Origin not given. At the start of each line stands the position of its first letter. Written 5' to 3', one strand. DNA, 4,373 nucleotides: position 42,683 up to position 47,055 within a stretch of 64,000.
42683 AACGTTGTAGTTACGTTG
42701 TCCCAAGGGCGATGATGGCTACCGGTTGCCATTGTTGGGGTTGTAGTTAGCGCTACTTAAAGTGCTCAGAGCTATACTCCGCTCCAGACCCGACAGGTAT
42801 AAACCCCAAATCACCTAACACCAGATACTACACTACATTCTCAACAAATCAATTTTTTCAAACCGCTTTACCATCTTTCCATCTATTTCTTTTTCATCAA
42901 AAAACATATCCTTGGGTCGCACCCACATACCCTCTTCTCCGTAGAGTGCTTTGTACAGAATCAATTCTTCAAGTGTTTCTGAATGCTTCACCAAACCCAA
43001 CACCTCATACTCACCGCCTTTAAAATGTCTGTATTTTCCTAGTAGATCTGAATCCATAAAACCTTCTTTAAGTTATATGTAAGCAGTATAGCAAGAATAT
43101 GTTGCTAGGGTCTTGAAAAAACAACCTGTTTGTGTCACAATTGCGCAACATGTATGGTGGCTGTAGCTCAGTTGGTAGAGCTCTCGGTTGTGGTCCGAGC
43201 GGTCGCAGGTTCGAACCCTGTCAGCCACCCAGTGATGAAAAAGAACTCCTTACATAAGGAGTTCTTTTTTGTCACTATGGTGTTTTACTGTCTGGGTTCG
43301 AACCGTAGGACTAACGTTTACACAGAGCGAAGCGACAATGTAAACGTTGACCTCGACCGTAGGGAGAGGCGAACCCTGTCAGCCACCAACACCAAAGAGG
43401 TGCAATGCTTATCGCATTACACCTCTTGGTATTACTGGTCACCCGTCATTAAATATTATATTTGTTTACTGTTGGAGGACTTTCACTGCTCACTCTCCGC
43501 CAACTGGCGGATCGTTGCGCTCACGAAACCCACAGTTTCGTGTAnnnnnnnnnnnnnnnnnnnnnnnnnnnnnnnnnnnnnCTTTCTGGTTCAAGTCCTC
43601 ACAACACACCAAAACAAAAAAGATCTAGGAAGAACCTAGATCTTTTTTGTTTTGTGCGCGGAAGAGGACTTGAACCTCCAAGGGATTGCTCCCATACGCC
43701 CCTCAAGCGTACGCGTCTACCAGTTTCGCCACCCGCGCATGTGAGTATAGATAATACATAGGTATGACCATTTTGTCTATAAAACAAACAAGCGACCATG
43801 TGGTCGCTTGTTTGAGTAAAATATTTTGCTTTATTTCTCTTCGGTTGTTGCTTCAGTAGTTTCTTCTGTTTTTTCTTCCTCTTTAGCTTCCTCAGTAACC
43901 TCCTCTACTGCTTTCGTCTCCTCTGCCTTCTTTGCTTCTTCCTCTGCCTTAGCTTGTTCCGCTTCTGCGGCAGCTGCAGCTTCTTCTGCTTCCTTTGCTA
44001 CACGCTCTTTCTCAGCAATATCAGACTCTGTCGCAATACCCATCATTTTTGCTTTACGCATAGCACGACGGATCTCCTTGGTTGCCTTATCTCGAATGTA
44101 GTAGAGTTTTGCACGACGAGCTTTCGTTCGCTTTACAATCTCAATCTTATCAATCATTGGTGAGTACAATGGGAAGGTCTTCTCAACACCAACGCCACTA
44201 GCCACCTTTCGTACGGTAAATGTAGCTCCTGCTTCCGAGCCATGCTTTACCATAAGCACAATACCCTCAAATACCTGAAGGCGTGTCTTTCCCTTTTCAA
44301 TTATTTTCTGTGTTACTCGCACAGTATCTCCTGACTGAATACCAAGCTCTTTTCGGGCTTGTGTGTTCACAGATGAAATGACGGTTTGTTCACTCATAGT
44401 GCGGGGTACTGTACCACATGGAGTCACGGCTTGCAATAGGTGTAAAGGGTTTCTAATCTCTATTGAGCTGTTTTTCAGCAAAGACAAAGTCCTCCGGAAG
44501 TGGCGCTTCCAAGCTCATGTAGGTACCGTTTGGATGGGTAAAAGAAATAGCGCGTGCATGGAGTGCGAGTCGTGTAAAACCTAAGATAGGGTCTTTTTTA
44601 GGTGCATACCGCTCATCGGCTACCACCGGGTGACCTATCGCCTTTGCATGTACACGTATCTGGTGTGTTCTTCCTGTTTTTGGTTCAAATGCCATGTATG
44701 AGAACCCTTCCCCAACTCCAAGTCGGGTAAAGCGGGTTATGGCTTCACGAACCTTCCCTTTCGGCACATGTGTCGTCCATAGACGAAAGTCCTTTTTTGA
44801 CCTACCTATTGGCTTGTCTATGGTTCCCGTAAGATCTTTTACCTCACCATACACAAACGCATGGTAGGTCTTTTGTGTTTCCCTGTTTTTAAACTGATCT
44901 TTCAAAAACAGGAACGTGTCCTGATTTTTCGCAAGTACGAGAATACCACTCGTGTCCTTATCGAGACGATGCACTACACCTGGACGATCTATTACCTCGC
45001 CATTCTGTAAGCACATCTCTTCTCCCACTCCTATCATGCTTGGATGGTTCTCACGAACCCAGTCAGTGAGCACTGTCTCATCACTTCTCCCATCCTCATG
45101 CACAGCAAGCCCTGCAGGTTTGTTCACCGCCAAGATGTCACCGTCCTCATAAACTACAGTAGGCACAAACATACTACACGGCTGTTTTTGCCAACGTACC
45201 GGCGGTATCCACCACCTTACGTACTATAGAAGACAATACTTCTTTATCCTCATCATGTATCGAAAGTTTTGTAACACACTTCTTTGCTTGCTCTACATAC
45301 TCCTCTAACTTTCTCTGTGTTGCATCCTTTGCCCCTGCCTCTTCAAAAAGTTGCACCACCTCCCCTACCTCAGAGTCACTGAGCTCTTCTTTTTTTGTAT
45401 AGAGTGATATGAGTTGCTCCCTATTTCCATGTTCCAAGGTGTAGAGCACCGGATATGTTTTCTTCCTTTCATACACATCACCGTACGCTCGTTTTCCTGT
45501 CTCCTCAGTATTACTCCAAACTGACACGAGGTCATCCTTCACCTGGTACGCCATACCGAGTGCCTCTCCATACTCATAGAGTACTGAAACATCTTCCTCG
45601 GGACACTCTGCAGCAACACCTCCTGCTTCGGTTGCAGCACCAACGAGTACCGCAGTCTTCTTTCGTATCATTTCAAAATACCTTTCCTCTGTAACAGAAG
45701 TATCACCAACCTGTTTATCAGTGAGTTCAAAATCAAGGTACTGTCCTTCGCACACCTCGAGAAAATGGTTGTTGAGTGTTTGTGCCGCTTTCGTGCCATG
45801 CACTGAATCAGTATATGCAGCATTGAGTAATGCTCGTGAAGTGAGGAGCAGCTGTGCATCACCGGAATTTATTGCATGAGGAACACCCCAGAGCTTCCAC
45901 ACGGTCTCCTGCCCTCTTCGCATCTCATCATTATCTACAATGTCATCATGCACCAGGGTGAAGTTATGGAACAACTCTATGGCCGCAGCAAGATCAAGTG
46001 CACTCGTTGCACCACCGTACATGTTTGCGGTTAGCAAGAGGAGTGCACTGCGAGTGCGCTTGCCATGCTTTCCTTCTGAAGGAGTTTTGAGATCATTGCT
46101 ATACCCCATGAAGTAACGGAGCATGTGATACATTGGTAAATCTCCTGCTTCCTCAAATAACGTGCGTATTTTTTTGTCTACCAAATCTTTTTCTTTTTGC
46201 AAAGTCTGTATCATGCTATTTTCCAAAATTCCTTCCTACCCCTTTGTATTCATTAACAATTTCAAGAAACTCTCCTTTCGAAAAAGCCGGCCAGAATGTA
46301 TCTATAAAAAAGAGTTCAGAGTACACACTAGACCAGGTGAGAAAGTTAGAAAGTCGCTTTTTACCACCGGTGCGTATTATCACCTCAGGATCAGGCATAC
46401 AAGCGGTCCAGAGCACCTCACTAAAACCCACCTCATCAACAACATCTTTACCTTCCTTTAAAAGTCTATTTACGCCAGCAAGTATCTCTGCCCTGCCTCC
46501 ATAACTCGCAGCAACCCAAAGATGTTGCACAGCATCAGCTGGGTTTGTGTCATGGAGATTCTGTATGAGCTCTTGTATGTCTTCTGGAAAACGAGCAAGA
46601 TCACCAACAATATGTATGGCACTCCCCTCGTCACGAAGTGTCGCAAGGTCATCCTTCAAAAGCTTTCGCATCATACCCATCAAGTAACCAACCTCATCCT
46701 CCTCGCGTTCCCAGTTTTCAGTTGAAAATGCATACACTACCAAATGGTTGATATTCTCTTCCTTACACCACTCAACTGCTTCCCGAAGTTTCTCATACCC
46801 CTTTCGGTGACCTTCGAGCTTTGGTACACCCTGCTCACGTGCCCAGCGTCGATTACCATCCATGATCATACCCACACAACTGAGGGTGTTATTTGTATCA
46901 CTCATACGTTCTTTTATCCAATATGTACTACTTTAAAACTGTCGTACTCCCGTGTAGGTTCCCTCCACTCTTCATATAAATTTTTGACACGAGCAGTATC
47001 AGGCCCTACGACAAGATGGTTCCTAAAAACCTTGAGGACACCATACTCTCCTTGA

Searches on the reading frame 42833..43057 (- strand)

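Call 56: search_protein_families(library=pfam, proteins=[window:42833-43057:-], max_evalue=0.001)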
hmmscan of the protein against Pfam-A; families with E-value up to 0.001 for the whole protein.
window:42833-43057:- (74 aa): 1 family
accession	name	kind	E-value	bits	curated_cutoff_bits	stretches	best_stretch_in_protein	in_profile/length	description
PF07866.17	DUF1653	-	2.7e-28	98.5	23.5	1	7-68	1-62/62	Protein of unknown function (DUF1653)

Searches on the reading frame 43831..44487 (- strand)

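Call 57: search_protein_families(library=pfam, proteins=[window:43831-44487:-], max_evalue=0.001)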
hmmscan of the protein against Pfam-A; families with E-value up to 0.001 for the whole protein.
window:43831-44487:- (218 aa): 1 family
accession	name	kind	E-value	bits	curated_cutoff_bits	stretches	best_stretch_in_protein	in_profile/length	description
PF01245.26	Ribosomal_L19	-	8.3e-34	116.3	22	1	43-140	9-107/111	Ribosomal protein L19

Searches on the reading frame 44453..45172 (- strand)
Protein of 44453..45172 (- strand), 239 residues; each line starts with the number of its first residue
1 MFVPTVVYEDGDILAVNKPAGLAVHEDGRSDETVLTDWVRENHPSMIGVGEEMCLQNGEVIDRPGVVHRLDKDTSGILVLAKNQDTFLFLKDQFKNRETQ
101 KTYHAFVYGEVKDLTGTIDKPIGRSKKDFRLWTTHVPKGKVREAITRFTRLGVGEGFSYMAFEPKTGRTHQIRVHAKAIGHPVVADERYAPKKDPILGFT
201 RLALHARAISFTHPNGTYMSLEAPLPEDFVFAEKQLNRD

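Call 57: search_protein_families(library=pfam, proteins=[window:44453-45172:-], max_evalue=0.001)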
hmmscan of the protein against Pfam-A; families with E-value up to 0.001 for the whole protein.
window:44453-45172:- (239 aa): 1 family
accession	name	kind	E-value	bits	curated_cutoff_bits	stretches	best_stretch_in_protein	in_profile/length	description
PF00849.27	PseudoU_synth_2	-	1.4e-28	100.5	26.8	1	13-177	2-151/152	RNA pseudouridylate synthase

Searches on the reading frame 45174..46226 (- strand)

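Call 57: search_protein_families(library=pfam, proteins=[window:45174-46226:-], max_evalue=0.001)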
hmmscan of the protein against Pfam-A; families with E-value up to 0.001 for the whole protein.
window:45174-46226:- (350 aa): 1 family
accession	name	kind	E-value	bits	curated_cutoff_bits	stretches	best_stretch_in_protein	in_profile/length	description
PF00348.22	polyprenyl_synt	-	2.6e-60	204.2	27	1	53-291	14-248/251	Polyprenyl synthetase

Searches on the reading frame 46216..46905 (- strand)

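Call 57: search_protein_families(library=pfam, proteins=[window:46216-46905:-], max_evalue=0.001)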
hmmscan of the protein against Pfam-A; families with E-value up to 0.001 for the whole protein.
window:46216-46905:- (229 aa): 1 family
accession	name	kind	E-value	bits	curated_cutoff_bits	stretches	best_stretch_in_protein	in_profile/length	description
PF01255.24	Prenyltransf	-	1.3e-69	234.5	27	1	14-228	1-219/219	Putative undecaprenyl diphosphate synthase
